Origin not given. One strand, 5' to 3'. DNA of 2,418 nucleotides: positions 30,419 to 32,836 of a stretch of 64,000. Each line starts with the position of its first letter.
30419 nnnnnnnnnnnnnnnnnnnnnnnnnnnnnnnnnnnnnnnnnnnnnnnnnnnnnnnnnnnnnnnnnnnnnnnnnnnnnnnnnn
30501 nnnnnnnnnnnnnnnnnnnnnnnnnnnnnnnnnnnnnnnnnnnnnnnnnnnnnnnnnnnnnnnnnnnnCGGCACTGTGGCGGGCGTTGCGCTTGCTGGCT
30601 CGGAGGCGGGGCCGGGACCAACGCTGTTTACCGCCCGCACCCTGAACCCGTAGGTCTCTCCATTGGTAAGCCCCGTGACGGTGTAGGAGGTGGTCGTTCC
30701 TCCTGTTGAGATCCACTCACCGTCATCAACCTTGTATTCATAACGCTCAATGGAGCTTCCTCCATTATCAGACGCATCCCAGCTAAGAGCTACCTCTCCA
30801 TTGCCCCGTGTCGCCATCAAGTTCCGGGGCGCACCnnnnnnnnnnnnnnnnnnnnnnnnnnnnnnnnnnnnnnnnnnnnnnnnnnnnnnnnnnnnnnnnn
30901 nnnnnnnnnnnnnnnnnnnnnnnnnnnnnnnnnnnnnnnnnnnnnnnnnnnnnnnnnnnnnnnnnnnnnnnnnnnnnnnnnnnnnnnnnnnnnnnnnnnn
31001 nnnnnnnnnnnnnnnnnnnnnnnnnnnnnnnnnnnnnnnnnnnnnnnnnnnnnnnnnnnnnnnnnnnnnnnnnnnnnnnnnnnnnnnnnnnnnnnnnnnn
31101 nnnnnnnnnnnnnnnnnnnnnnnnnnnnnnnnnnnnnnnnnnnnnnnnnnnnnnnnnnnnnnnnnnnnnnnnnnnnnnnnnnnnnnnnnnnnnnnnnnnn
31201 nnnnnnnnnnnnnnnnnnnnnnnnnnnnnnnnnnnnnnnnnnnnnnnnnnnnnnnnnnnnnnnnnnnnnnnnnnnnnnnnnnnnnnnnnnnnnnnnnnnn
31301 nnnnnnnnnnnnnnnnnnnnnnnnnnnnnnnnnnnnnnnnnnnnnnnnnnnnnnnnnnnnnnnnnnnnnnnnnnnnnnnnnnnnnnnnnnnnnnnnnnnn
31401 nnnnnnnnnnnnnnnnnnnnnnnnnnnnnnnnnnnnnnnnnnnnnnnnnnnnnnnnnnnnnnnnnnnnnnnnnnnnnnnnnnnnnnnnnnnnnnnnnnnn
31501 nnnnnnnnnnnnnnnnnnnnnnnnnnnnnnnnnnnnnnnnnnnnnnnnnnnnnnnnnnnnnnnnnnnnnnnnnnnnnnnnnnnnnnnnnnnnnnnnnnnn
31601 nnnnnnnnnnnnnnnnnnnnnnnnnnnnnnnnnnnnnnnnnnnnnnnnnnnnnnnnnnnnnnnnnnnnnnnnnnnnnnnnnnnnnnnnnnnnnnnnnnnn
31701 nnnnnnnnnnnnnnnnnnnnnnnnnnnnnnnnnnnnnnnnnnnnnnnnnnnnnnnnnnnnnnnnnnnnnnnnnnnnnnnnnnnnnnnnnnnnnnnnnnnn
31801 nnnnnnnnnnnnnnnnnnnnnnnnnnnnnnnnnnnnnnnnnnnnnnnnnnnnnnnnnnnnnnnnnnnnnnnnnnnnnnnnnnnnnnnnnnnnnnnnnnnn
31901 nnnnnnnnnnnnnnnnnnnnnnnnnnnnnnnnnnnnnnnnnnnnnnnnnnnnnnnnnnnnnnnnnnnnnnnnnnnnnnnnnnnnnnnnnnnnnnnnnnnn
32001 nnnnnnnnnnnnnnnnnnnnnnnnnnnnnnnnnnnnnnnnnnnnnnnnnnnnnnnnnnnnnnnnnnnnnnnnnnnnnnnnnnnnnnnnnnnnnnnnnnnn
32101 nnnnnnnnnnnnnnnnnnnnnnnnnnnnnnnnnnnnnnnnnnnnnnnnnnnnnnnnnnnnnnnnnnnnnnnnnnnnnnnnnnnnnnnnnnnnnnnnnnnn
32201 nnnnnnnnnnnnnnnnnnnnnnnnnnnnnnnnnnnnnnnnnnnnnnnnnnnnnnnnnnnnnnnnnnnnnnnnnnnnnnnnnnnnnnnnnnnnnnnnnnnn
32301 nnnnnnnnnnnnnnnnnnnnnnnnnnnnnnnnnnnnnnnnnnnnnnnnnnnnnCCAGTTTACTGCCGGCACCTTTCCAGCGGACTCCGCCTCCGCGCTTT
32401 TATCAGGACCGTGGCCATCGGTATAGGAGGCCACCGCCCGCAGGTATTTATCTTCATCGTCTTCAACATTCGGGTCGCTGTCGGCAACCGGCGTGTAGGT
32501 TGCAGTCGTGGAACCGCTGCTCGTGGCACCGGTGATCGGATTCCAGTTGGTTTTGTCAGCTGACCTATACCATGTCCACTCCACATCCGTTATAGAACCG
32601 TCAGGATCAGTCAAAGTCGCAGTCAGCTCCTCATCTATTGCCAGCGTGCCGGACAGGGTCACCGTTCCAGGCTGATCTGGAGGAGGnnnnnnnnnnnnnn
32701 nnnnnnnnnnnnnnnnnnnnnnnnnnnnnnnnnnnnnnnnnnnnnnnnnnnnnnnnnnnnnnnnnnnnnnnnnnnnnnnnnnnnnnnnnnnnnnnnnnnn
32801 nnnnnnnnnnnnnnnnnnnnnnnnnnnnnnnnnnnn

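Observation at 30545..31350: Three near-identical tandem ~267-bp coding repeats (FN3 units) inside the surface-protein gene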

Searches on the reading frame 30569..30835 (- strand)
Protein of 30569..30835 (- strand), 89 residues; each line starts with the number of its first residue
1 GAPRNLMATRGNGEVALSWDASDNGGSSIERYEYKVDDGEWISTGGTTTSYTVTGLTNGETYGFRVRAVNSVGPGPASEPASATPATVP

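Call 35: search_solved_structures(query=window:30569-30835:-, max_evalue=0.001)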
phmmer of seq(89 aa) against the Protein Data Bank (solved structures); distinct sequences matched with E-value up to 0.001: 62 (the best 60 are shown).
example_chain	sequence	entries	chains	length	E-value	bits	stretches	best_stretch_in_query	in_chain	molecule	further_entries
8q6t_I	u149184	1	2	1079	5.1e-37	129.3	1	14-81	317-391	Titin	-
8g4l_bm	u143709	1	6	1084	5.6e-35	122.8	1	13-75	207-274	Titin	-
4pbx_A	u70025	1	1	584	1.2e-14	57.8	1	4-81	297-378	Receptor-type tyrosine-protein phosphatase S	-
8bvo_A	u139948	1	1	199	2.8e-14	56.6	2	10-82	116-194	Titin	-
4yh7_A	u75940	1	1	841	5.1e-14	55.8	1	14-82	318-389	Receptor-type tyrosine-protein phosphatase delta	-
8bxr_A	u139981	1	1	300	1.2e-13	54.5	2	10-82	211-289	Titin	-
6tpw_A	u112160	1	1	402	4.2e-13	52.9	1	13-83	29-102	Receptor-type tyrosine-protein phosphatase F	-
4u3h_A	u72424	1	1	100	1.2e-11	48.2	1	3-80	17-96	FN3con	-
9ot8_A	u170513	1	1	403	1.7e-11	47.7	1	3-69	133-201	FN3con-9 - FN3con-41 fusion,Galectin-3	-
3lpw_A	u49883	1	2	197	2.9e-11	47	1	13-74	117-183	A77-A78 domain from Titin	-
4yfe_A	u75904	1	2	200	5e-11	46.2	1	14-82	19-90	Receptor-type tyrosine-protein phosphatase delta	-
8bnq_A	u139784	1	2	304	5.1e-11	46.2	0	23-83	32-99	Titin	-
5fm5_M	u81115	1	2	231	1.1e-10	45.1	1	10-83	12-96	MYOMESIN-1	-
4yfg_B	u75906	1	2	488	7.4e-10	42.5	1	14-82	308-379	Receptor-type tyrosine-protein phosphatase delta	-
4yfd_A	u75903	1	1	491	7.6e-10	42.4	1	14-82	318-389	Receptor-type tyrosine-protein phosphatase delta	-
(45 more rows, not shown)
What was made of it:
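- On Fibronectin type III domain (Pfam PF00041): A single unit matches FN3 domains of titin and LAR-type receptor phosphatases in the PDB, E down to 1e-14 for single-domain alignments (call 35).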

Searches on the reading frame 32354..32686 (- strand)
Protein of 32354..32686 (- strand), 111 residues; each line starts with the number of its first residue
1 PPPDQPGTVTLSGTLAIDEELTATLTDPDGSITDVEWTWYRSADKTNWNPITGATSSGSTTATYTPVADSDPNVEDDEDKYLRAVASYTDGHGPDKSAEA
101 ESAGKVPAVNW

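Call 36: search_protein_families(library=pfam, proteins=[window:32354-32686:-], max_evalue=1)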
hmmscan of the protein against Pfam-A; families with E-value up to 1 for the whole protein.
seq(111 aa): 0 families
